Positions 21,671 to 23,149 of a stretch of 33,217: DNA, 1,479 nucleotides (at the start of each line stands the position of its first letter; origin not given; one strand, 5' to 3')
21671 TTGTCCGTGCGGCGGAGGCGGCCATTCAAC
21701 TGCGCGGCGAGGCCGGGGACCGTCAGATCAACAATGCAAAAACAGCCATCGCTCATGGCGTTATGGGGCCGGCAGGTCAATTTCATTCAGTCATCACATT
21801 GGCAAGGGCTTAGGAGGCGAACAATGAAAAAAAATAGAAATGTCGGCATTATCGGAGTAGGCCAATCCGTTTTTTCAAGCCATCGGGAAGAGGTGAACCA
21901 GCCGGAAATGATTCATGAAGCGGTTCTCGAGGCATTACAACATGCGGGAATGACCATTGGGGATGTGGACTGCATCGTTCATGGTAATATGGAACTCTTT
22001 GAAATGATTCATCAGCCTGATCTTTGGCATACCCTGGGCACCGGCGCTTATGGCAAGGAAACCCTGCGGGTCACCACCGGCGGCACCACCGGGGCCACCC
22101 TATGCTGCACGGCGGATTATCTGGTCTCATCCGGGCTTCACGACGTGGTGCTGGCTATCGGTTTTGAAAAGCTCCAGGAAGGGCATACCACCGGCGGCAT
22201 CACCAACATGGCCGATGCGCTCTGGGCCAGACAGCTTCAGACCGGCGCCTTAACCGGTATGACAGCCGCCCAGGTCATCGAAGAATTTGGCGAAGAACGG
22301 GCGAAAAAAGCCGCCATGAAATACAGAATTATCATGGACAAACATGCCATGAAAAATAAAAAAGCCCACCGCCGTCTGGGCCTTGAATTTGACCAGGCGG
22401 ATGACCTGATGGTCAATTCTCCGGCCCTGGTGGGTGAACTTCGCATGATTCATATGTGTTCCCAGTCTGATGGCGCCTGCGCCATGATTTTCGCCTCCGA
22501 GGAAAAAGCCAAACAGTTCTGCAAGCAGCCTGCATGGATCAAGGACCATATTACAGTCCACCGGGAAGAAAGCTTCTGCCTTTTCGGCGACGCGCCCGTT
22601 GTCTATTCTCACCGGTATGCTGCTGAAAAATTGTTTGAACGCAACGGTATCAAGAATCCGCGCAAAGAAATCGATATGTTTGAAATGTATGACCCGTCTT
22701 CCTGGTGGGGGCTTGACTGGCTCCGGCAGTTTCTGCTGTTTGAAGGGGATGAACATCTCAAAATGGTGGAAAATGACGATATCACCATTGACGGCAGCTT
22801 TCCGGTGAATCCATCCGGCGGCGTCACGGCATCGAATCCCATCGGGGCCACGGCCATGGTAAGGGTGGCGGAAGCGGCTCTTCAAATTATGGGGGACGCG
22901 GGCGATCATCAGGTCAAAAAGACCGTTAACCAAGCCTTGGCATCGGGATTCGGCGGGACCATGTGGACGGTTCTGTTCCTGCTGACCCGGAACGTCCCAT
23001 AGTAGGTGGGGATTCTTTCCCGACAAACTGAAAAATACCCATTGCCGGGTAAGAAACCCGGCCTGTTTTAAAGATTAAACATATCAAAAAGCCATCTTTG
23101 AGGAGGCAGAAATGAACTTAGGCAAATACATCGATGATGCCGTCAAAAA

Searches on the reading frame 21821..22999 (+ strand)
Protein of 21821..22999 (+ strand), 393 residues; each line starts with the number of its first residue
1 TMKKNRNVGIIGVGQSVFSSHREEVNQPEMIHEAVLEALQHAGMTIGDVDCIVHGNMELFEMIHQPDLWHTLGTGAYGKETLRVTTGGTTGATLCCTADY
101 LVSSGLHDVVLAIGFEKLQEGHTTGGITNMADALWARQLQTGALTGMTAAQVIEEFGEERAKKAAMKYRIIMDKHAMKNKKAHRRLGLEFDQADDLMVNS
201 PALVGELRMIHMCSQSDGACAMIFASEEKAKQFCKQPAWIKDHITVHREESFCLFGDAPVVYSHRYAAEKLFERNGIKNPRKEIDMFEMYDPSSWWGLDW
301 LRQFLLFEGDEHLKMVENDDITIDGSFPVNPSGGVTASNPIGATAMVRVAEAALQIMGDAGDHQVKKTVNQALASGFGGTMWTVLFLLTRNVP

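Call 3: search_protein_families(library=pfam, proteins=[window:21821-22999:+], max_evalue=0.01)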
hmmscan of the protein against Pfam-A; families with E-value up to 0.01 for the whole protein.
window:21821-22999:+ (393 aa): 2 families
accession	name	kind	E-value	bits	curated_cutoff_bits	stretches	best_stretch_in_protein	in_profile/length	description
PF22691.2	Thiolase_C_1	-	2.8e-21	76.2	28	1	262-383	18-136/144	Thiolase C-terminal domain-like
PF00108.29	Thiolase_N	-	0.00079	19.3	26.4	1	18-164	14-174/260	Thiolase, N-terminal domain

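Call 13: search_protein_families(library=ncbifam, proteins=[window:21821-22999:+], max_evalue=0.001)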
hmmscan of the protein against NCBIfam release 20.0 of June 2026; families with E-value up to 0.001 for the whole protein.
window:21821-22999:+ (393 aa): 20 families
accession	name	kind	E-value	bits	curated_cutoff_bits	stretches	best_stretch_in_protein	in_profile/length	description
NF006180.0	PRK08313.1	subfamily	2.3e-81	273.6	514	1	5-381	3-374/389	thiolase domain-containing protein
NF004720.0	PRK06064.1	subfamily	1.7e-49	168.6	420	1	6-385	2-381/389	thiolase domain-containing protein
NF004721.0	PRK06065.1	equivalog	4.6e-48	164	455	1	2-384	6-386/393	thiolase domain-containing protein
NF004810.0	PRK06157.1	equivalog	2.3e-41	142.3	403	1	6-380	7-384/400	acetyl-CoA acetyltransferase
NF053570.1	AcCoTHIOL_METTL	equivalog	2e-38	132.2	600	1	6-385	2-377/385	acetyl-CoA acetyltransferase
NF009228.0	PRK12578.1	subfamily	4.5e-34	117.7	485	1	5-381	2-377/387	thiolase domain-containing protein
NF004722.0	PRK06066.1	equivalog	9e-34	117.1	516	1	6-375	4-368/385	thiolase domain-containing protein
NF006102.0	PRK08256.1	subfamily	1.7e-33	116.3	436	1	6-380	3-384/394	lipid-transfer protein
NF004715.0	PRK06059.1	equivalog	3.7e-32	111.8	424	1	5-368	3-378/399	lipid-transfer protein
NF004982.0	PRK06365.1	equivalog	1.1e-29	103.8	695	2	3-241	13-251/430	thiolase domain-containing protein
NF005704.0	PRK07516.1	subfamily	7.8e-28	97.5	412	1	7-372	3-369/389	thiolase domain-containing protein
NF004811.0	PRK06158.1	subfamily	2.3e-26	92.7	421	1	7-381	9-370/384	acetyl-CoA acetyltransferase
NF004936.0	PRK06289.1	equivalog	5.1e-24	84.8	375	1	7-387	4-400/405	acetyl-CoA acetyltransferase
NF005892.0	PRK07855.1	subfamily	2e-22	79.6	469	1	6-376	6-377/390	lipid-transfer protein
NF053628.1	BnzsclthlBbsBGT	equivalog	7.2e-18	64.5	750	1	2-380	1-371/389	benzoylsuccinyl-CoA thiolase subunit BbsB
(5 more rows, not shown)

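Call 29: search_solved_structures(query=window:21821-22999:+, max_evalue=0.00001)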
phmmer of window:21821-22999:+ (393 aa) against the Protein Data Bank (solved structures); distinct sequences matched with E-value up to 0.00001: 14.
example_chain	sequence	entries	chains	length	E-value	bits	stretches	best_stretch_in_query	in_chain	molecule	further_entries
6hsj_A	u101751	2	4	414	1.6e-25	93.3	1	7-385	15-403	SCP2-thiolase (type-1)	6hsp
6hrv_A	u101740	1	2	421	1.7e-25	93.2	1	7-385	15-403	SCP2-thiolase (type-1)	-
6esq_A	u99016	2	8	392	6.2e-25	91.4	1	6-386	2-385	acetoacetyl-CoA thiolase | Acetyl-CoA acetyltransferase thiolase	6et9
7yvy_A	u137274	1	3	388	3.1e-23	85.8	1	8-388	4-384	Acetyl-CoA acetyltransferase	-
4yzo_A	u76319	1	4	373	1.4e-20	77.1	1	80-384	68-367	Putative acyl-CoA acyltransferase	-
7pxp_C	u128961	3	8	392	6.8e-16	61.6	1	2-380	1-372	Benzoylsuccinyl-CoA thiolase subunit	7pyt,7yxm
3zbl_A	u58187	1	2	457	4.6e-12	49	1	29-388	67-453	3-KETOACYL-COA THIOLASE-LIKE PROTEIN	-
3zbk_A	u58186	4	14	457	4.7e-12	49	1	29-388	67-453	3-KETOACYL-COA THIOLASE-LIKE PROTEIN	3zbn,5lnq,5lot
3zbg_A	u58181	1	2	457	1.1e-11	47.8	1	29-388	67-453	3-KETOACYL-COA THIOLASE-LIKE PROTEIN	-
4u4e_A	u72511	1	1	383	1.3e-10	44.2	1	29-381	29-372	Thiolase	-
9myr_A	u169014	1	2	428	2.3e-10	43.4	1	138-383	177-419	Nonspecific lipid-transfer protein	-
4bia_A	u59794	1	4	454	2.7e-09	39.9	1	23-390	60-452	3-KETOACYL-COA THIOLASE, PUTATIVE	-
4bi9_A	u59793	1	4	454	4.7e-09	39.1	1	23-390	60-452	3-KETOACYL-COA THIOLASE, PUTATIVE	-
6ok1_A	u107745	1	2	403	5.6e-07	32.3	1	9-365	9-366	Lipid-transfer protein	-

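Call 37: search_solved_structures(query=window:21821-22999:+, max_evalue=1e-20, show_alignments=3)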
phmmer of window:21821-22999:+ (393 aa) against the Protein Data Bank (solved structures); distinct sequences matched with E-value up to 1e-20: 4.
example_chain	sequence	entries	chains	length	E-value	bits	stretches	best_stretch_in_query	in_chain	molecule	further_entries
6hsj_A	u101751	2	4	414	1.6e-25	93.3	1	7-385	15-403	SCP2-thiolase (type-1)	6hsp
6hrv_A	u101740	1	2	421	1.7e-25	93.2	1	7-385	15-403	SCP2-thiolase (type-1)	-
6esq_A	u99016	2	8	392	6.2e-25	91.4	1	6-386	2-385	acetoacetyl-CoA thiolase | Acetyl-CoA acetyltransferase thiolase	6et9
7yvy_A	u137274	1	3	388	3.1e-23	85.8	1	8-388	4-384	Acetyl-CoA acetyltransferase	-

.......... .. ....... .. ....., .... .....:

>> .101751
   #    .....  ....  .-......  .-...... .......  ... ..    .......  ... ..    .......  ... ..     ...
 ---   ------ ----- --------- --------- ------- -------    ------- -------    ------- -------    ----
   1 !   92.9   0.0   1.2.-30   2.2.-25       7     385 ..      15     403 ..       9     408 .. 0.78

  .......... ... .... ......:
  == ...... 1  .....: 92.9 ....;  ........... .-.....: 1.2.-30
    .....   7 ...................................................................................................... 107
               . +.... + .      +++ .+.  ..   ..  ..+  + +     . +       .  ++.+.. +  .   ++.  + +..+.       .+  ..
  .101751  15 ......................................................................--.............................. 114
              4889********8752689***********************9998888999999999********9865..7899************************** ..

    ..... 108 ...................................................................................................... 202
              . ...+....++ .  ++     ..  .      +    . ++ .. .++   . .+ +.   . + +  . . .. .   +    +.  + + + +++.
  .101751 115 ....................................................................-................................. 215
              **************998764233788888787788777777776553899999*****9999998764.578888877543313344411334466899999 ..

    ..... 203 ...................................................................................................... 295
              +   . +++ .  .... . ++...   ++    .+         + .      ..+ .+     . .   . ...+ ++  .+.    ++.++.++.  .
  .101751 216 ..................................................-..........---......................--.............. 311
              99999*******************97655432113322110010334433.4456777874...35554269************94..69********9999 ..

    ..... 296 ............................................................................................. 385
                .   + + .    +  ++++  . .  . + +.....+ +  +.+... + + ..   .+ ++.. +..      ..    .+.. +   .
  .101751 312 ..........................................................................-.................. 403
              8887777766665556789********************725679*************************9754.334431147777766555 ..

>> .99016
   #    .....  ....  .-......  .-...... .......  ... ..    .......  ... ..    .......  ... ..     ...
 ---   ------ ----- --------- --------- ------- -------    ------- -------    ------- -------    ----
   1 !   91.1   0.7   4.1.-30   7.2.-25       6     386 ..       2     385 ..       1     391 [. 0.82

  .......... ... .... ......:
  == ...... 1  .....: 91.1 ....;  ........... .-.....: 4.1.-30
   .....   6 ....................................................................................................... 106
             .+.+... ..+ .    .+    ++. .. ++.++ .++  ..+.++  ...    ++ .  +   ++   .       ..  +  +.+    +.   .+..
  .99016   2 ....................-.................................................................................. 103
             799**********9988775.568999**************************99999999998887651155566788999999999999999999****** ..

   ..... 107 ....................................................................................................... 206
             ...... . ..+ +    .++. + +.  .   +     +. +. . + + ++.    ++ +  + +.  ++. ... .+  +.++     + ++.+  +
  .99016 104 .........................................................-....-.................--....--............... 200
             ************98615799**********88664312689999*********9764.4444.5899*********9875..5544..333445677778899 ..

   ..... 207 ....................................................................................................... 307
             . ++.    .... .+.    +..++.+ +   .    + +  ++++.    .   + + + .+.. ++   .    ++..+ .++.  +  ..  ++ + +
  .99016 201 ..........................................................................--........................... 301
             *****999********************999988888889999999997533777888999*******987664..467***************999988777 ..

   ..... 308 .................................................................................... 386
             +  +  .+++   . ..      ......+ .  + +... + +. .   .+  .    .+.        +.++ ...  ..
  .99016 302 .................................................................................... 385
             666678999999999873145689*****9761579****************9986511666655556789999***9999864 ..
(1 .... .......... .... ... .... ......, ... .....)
